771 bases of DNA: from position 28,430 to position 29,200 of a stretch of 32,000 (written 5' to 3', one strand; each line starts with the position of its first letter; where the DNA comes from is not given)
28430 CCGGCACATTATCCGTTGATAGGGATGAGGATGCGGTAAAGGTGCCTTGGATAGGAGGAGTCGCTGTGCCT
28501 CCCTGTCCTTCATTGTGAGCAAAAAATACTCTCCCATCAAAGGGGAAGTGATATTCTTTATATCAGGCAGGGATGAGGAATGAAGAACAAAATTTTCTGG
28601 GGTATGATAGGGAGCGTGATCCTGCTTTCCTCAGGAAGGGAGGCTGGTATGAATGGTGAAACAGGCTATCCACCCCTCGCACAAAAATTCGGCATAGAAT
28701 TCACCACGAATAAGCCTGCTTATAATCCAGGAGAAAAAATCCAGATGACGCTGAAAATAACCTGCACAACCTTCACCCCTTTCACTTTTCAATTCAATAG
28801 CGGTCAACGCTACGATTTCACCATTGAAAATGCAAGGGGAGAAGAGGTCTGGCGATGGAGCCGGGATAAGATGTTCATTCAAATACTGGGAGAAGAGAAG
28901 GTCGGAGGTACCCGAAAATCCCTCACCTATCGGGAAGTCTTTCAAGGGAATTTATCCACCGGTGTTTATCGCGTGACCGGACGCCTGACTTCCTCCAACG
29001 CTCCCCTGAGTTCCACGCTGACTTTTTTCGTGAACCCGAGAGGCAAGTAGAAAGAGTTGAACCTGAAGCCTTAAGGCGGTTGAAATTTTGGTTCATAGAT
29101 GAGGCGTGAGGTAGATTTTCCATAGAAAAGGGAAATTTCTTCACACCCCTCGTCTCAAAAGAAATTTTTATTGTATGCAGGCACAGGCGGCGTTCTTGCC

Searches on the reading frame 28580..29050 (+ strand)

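Call 58: search_protein_families(library=pfam, proteins=[window:28580-29050:+], max_evalue=0.01)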
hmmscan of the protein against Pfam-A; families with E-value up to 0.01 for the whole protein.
window:28580-29050:+ (156 aa): 2 families
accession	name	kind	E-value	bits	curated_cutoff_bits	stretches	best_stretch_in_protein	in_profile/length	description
PF12690.13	BsuPI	-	1e-22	80.4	22.9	1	42-140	2-100/101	Intracellular proteinase inhibitor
PF01835.25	MG2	-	0.003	18.3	32.8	1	42-94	5-52/96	MG2 domain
